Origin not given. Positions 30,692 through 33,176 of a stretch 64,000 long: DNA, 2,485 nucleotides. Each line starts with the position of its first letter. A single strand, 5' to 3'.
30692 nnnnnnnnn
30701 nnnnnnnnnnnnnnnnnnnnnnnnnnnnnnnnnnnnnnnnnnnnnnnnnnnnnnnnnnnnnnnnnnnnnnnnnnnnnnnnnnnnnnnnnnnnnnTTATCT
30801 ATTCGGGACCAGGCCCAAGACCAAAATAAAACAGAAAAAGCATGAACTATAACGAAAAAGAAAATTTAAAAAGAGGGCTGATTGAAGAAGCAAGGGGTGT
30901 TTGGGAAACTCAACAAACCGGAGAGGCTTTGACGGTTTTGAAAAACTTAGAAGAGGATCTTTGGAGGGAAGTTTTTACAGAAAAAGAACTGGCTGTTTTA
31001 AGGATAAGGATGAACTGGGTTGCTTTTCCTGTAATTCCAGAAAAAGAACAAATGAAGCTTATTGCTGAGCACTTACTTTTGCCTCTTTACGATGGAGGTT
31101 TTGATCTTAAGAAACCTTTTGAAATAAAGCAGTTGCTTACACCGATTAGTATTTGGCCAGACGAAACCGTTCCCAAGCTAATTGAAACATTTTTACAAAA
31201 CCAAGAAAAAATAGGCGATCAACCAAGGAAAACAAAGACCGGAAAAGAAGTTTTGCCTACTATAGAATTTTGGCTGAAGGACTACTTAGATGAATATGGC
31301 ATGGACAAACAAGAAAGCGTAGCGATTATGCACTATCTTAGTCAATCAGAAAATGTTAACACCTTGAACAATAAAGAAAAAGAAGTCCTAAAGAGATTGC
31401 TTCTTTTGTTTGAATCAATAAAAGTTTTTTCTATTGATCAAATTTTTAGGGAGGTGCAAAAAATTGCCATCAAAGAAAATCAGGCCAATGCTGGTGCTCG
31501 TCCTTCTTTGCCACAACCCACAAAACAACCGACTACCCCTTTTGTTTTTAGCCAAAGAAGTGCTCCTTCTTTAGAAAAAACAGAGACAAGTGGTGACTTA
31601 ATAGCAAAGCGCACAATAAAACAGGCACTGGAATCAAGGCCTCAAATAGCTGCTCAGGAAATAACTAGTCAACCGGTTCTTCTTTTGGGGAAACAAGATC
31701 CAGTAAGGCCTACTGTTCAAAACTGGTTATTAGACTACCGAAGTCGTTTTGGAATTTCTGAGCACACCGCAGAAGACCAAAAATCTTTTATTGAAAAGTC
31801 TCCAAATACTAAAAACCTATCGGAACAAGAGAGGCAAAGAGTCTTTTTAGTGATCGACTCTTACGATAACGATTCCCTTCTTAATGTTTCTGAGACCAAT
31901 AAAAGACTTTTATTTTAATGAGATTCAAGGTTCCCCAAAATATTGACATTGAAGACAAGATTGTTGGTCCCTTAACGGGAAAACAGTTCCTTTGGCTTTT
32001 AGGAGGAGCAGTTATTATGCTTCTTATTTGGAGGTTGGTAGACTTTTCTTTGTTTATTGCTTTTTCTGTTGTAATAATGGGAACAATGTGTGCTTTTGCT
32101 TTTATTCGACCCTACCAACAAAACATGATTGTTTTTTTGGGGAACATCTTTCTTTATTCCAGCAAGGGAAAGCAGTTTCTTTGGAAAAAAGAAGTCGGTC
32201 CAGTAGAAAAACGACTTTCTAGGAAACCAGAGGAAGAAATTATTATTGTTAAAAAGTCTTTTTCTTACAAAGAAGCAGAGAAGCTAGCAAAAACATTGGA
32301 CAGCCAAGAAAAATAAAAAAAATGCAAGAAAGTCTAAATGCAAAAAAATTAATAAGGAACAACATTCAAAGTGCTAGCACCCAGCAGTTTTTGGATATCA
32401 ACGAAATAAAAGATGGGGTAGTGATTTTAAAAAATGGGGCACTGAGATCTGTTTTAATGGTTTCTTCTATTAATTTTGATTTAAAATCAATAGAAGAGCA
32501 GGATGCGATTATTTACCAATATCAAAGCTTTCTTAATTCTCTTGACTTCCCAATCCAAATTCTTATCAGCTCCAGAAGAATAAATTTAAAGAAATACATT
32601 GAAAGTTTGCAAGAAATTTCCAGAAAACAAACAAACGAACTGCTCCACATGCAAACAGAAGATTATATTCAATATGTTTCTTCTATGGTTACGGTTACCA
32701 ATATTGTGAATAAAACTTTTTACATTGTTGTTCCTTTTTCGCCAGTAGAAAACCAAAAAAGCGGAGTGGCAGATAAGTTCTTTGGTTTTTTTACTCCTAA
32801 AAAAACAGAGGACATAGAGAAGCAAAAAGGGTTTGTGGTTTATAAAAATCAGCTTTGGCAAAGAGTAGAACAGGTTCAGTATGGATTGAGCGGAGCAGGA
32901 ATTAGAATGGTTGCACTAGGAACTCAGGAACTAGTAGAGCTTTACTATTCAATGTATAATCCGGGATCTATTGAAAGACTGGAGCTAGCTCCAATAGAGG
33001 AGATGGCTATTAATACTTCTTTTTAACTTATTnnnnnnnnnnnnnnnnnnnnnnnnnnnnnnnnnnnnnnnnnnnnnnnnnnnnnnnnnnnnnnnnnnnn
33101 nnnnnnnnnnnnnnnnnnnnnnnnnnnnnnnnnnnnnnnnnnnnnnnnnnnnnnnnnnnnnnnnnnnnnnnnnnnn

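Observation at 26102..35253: Type IV secretion-like membrane cluster (VirB6-like giant, PrgI/VirB3-like, VirB4 ATPase, pilin-like) with no relaxase or coupling protein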

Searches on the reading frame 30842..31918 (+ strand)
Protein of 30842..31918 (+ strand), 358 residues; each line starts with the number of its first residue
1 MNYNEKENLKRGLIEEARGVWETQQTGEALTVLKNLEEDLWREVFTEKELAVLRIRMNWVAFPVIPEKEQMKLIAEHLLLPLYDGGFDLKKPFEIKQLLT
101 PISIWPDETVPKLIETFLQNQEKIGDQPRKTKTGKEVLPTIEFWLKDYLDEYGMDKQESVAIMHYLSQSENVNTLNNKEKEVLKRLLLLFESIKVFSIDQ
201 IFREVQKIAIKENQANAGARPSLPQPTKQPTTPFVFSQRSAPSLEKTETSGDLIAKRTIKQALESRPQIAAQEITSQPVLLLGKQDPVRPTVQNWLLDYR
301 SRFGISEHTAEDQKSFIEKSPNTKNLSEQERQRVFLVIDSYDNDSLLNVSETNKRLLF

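Call 4: search_protein_families(library=pfam, proteins=[window:30842-31918:+], max_evalue=0.1)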
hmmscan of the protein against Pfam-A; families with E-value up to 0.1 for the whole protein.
window:30842-31918:+ (358 aa): 2 families
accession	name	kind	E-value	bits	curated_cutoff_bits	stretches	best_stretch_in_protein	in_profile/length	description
PF13035.11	DUF3896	-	0.031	14.9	25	0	314-353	18-55/61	Protein of unknown function (DUF3896)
PF09820.16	AAA-ATPase_like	-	0.064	13.5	26.1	0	291-351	101-159/201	Predicted AAA-ATPase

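Call 10: search_protein_families(library=ncbifam, proteins=[window:30842-31918:+], max_evalue=0.1)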
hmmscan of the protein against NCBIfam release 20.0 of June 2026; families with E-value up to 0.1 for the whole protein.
window:30842-31918:+ (358 aa): 1 family
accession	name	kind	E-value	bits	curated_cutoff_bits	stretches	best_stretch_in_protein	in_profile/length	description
NF005996.1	PRK08123.1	equivalog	0.042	13.1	133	1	131-206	81-156/262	histidinol-phosphatase HisJ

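Call 32: search_solved_structures(query=window:30842-31918:+, max_evalue=1)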
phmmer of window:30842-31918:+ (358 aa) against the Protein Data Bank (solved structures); distinct sequences matched with E-value up to 1: 0.

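Call 40: find_homologous_proteins(query=window:30842-31918:+, max_evalue=0.001)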
Query window:30842-31918:+ (358 aa): 4 proteins with E <= 0.001 among 3067 candidates.
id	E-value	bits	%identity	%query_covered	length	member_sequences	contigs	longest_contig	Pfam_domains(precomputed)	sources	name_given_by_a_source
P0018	1.9e-230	782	100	100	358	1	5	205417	-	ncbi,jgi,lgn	jgi:hypothetical protein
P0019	1.2e-64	237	40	90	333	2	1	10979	-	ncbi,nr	ncbi:hypothetical protein KJ912_04410, partial [Patescibacteria group bacterium]|nr:hypothetical pro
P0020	1.1e-60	224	33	97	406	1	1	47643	-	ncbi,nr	ncbi:MAG: hypothetical protein GF335_04295 [Candidatus Moranbacteria bacterium]|nr:hypothetical prot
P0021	4.8e-7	47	37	25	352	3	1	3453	-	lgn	-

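Call 41: find_encoding_contigs(protein=P0018, flank=1000, max_places=5)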
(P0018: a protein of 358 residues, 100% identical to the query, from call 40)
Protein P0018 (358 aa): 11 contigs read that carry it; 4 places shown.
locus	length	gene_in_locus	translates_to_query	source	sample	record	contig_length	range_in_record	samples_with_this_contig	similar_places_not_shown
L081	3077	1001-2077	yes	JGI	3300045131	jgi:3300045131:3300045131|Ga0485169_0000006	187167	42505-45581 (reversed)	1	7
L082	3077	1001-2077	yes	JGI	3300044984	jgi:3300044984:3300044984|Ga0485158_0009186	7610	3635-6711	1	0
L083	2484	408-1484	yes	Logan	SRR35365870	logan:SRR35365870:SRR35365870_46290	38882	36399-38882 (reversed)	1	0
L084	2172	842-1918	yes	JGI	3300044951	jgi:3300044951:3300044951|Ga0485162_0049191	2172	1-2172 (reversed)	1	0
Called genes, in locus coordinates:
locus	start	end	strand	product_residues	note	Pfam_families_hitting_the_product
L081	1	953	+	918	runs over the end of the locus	-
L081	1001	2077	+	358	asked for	-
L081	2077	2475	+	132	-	PF12666:PrgI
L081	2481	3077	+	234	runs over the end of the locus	PF26593:TraC-like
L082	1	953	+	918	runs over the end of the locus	-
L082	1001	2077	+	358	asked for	-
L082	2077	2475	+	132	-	PF12666:PrgI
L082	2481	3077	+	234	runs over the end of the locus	PF26593:TraC-like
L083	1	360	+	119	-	?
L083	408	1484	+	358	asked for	-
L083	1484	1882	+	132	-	PF12666:PrgI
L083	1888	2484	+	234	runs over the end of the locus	PF26593:TraC-like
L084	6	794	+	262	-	-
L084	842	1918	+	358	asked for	-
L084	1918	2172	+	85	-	?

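Call 52: find_homologous_proteins(query=A2, max_evalue=0.001)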
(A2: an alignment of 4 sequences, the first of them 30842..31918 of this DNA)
Query A2 (4 sequences) (358 aa, profile of the alignment): 18 proteins with E <= 0.001 among 8000 candidates.
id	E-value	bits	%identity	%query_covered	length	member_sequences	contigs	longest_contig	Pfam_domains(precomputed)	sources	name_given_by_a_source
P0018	1.1e-159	549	100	100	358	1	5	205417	-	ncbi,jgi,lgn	jgi:hypothetical protein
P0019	4.2e-157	541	40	90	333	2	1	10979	-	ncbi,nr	ncbi:hypothetical protein KJ912_04410, partial [Patescibacteria group bacterium]|nr:hypothetical pro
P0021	2.8e-84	301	37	25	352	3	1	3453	-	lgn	-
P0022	3.6e-60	222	38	25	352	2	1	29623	-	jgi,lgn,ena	-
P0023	1.5e-43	167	37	27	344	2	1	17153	-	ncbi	-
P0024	3.7e-40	156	43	22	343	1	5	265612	-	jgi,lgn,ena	-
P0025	3.7e-39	153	36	27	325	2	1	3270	-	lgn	-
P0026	1.0e-38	151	34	27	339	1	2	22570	-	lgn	-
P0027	1.2e-37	148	40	25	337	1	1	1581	-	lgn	-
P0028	2.3e-35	140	37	25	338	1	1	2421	-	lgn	-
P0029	3.5e-33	133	34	25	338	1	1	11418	-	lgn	-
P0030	4.0e-33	133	29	43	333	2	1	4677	-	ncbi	-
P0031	1.1e-31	128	36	27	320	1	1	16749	-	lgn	-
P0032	2.9e-31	127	35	23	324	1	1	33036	-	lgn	-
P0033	3.2e-29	120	32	35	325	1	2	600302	-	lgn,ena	-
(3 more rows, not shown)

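Call 67: predict_structure(alignment_id=A3)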
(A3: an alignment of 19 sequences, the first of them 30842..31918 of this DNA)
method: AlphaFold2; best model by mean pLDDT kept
length: 358 residues; sequences in the alignment: 19
mean_pLDDT: 73.7   pTM: 0.37
mean pLDDT of the five models: 73.7, 71.7, 69.7, 68.0, 65.0
residues with pLDDT >= 90: 74; 70-90: 164; 50-70: 54; < 50: 66
segments of 3 or more residues with pLDDT < 50: 81-83, 93-104, 198-209, 214-216, 218-249
pLDDT, mean of each block of 10 residues (from residue 1): 85 89 83 89 86 80 70 57 59 45 50 67 82 83 84 66 85 84 75 53 43 43 35 33 39 87 90 95 85 91 75 91 95 96 93 90
secondary structure, 60 per line:
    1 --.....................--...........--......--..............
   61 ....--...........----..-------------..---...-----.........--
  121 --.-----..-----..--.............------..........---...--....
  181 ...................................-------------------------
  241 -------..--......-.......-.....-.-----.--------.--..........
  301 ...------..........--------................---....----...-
elements in order: H3-23 H26-36 H39-44 H47-64 H67-77 H110-118 H141-152 H159-168 H177-215 E252-257 H259-265 H267-271 H292-303 H310-319 H328-343 E347-350 E355-357

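Call 69: fold_search(model_id=the predicted structure, library=pdb)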
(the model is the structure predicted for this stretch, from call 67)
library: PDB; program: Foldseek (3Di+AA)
matches with E <= 10: 140; with E <= 0.001: 0
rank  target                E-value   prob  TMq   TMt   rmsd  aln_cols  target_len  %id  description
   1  8tar_N                1.6e-01  0.10  0.13  0.08  23.6       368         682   13  APC/C-CDH1-UBE2C-Ubiquitin-CyclinB-NTD (released 2023-09-27)
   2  8bdq_D                5.9e-01  0.10  0.13  0.12  15.5       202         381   14  Crystal structure of Bacteroides ovatus CP926 PL38 alginate lyase (released 2023-08-30)
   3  1ya7_O                6.5e-01  0.10  0.11  0.16  20.8       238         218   13  Implications for interactions of proteasome with PAN and PA700 from the 1.9 A structure of a proteasome-11S activator  (released 2005-07-26)
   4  8vsi_A                1.0e+00  0.03  0.12  0.08  26.3       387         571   12  Mechanistic Insights Revealed by YbtPQ in the Occluded State (released 2024-04-10)
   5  9y6s_5b               1.3e+00  0.07  0.13  0.03  23.4       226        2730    8  96-nm repeat of the Leishmania tarentolae doublet microtubule (released 2025-12-17)
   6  8bdq_A                1.4e+00  0.07  0.13  0.12  15.5       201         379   12  Crystal structure of Bacteroides ovatus CP926 PL38 alginate lyase (released 2023-08-30)
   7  7zcv_B                1.9e+00  0.16  0.22  0.26  13.8       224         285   12  Rgg144 of Streptococcus pneumoniae (released 2022-06-01)
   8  9ya0_BA               1.9e+00  0.07  0.16  0.17  17.7       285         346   17  Cryo-EM structure of pre-conoid ring 2 (PCR P2 ring)from Toxoplasma gondii (released 2025-11-19)
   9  8qzp_F                2.0e+00  0.02  0.09  0.09  22.1       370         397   10  Structure of the non-mitochondrial citrate synthase from Ananas comosus (released 2024-07-24)
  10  8fiq_A                2.3e+00  0.10  0.16  0.26  15.1       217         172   14  Multi-state design of two-state switchable hinge proteins (released 2023-08-16)
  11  6sga_F7               2.3e+00  0.04  0.12  0.08  29.8       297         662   12  Body domain of the mt-SSU assemblosome from Trypanosoma brucei (released 2019-09-18)
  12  9j7w_A                2.4e+00  0.04  0.11  0.14  21.7       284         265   10  Channel Rhodospin from Klebsormidium nitens (KnChR) (released 2025-07-02)
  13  1puo_B                2.5e+00  0.08  0.11  0.22  13.7       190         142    9  Crystal structure of Fel d 1- the major cat allergen (released 2003-10-14)
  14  2wyn_A                2.6e+00  0.04  0.12  0.10  13.7       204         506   13  Structure of family 37 trehalase from Escherichia coli in complex with a casuarine-6-O-a-D-glucoside analogue (released 2010-09-29)
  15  5cwk                  2.8e+00  0.08  0.15  0.26  16.5       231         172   15  Crystal structure of de novo designed helical repeat protein DHR53 (released 2015-12-16)
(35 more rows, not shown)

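Call 84: find_encoding_contigs(protein=P0024, flank=8000, max_places=1)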
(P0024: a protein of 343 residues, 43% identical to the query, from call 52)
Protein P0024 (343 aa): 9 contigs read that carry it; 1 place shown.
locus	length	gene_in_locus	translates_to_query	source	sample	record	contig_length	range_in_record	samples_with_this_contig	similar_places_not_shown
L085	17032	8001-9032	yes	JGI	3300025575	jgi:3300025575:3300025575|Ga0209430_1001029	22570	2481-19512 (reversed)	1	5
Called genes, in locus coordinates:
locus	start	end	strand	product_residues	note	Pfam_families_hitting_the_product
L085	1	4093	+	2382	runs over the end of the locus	?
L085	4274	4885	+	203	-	-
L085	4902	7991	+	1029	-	-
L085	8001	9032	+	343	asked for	-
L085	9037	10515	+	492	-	-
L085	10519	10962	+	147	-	PF12666:PrgI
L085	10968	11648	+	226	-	PF26593:TraC-like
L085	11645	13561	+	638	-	PF01935:DUF87 (weak), PF12846:AAA_10 (faint), PF19044:P-loop_TraG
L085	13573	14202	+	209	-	-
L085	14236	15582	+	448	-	PF18073:Zn_ribbon_LapB, PF03796:DnaB_C (weak), PF06745:ATPase, PF13481:AAA_25, PF23442:DUF7125, PF13191:AAA_16 (weak), PF13401:AAA_22 (weak), PF13541:ChlI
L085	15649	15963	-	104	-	-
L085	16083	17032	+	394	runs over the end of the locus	PF05175:MTS, PF06325:PrmA (weak), PF08241:Methyltransf_11 (weak), PF09445:Methyltransf_15, PF13649:Methyltransf_25, PF13847:Methyltransf_31, PF22013:PG_1098_Fer, PF18096:Thump_like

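Call 85: find_encoding_contigs(protein=P0033, flank=8000, max_places=1)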
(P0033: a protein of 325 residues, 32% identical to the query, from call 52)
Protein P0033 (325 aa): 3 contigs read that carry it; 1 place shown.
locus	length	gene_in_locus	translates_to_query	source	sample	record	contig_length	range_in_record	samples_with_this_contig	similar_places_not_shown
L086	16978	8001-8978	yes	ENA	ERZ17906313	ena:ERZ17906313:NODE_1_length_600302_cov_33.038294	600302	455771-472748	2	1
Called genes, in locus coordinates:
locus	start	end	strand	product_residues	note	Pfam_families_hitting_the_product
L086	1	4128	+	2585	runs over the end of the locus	-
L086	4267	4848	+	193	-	-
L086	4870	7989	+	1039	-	-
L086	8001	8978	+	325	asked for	-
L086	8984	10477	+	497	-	-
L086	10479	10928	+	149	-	PF12666:PrgI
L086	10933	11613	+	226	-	PF26593:TraC-like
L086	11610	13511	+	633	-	PF01935:DUF87 (weak), PF12846:AAA_10 (faint), PF19044:P-loop_TraG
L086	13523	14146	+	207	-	-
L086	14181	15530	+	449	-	PF18073:Zn_ribbon_LapB, PF03796:DnaB_C, PF06745:ATPase, PF13481:AAA_25, PF23442:DUF7125 (weak), PF13191:AAA_16 (weak), PF13401:AAA_22, PF13541:ChlI, +3 more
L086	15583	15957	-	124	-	-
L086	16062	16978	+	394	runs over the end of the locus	PF09445:Methyltransf_15, PF13649:Methyltransf_25 (weak), PF22013:PG_1098_Fer (weak), PF18096:Thump_like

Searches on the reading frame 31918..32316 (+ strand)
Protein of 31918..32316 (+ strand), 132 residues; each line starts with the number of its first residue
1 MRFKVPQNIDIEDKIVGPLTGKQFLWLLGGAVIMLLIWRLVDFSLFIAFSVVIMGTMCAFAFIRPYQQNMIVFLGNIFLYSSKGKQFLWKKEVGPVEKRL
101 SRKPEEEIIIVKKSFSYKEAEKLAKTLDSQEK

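Call 4: search_protein_families(library=pfam, proteins=[window:31918-32316:+], max_evalue=0.1)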
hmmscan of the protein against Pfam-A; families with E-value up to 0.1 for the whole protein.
window:31918-32316:+ (132 aa): 2 families
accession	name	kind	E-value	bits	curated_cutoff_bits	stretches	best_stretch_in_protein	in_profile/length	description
PF12666.12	PrgI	-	3e-09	37.7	27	1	4-80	1-81/91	PrgI family protein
PF06341.16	DUF1056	-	0.0036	18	22.2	1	33-59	7-33/64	Protein of unknown function (DUF1056)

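Call 10: search_protein_families(library=ncbifam, proteins=[window:31918-32316:+], max_evalue=0.1)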
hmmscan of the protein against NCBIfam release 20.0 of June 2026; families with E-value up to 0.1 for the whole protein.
window:31918-32316:+ (132 aa): 0 families

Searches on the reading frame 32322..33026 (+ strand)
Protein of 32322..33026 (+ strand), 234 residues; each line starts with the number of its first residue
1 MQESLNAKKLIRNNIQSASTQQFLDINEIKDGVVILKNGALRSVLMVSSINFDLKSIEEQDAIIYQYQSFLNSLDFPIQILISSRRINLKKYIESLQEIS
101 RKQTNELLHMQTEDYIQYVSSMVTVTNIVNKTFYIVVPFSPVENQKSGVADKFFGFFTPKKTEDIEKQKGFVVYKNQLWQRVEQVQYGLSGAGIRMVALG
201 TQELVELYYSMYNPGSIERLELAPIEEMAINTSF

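Call 4: search_protein_families(library=pfam, proteins=[window:32322-33026:+], max_evalue=0.1)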
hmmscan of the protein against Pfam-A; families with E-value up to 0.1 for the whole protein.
window:32322-33026:+ (234 aa): 2 families
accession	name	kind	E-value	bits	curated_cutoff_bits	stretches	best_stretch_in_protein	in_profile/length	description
PF12308.13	Noelin-1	-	0.025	15.2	25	1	84-134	36-84/100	Neurogenesis glycoprotein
PF21317.3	BetaGal_ABD_1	-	0.059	13.8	27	0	159-187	1-30/113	Beta-galactosidase, first all-beta domain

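Call 10: search_protein_families(library=ncbifam, proteins=[window:32322-33026:+], max_evalue=0.1)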
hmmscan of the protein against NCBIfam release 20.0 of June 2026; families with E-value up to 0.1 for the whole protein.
window:32322-33026:+ (234 aa): 5 families
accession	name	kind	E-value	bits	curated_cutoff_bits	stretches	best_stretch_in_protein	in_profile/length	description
NF045975.1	VirB4_plasma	equivalog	2.6e-09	35.4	590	1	8-137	92-233/894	Mbov_0397 family ICE element conjugal transfer ATPase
NF041427.1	TrsD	subfamily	3e-07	30.4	200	1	25-137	20-142/201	TrsD/TraD family conjugative transfer protein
NF045971.1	conju_CD1110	equivalog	3.9e-06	25.4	325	1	21-137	2-119/752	VirB4-like conjugal transfer ATPase, CD1110 family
TIGR00929.1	VirB4_CagE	subfamily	0.0004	18.7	643.1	1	16-169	4-148/792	VirB4 family type IV secretion/conjugal transfer ATPase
NF004038.0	PRK05528.1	equivalog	0.037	14.1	200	0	116-177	52-112/157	peptide-methionine (S)-S-oxide reductase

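Call 79: search_solved_structures(query=window:32322-33026:+, max_evalue=10)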
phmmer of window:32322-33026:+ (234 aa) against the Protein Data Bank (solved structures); distinct sequences matched with E-value up to 10: 5.
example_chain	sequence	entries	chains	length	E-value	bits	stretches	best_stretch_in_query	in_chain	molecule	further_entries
3apu_A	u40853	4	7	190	0.14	15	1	123-180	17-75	Alpha-1-acid glycoprotein 2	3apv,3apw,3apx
7oub_B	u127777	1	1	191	0.15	14.9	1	123-180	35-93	Alpha-1-acid glycoprotein 2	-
3kq0_A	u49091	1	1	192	0.51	13.2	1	123-166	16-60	Alpha-1-acid glycoprotein 1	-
6q55_A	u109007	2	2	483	0.77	12.6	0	64-101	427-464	Cleavage and Polyadenylation Specificity Factor 3 (CPSF3) | Cleavage and Polyadenylation Specificity Factor 3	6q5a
28jw_h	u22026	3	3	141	0.81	12.5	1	46-95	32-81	Small ribosomal subunit protein uS8c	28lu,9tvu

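Call 83: search_solved_structures(query=A4, max_evalue=1, show_alignments=1)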
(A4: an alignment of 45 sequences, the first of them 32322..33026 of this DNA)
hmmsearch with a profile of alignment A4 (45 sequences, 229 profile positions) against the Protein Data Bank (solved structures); distinct sequences matched with E-value up to 1: 1.
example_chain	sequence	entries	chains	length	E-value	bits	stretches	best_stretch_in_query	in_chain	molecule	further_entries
4kfr_A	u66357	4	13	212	0.34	13.5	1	105-206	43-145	Genome packaging NTPase B204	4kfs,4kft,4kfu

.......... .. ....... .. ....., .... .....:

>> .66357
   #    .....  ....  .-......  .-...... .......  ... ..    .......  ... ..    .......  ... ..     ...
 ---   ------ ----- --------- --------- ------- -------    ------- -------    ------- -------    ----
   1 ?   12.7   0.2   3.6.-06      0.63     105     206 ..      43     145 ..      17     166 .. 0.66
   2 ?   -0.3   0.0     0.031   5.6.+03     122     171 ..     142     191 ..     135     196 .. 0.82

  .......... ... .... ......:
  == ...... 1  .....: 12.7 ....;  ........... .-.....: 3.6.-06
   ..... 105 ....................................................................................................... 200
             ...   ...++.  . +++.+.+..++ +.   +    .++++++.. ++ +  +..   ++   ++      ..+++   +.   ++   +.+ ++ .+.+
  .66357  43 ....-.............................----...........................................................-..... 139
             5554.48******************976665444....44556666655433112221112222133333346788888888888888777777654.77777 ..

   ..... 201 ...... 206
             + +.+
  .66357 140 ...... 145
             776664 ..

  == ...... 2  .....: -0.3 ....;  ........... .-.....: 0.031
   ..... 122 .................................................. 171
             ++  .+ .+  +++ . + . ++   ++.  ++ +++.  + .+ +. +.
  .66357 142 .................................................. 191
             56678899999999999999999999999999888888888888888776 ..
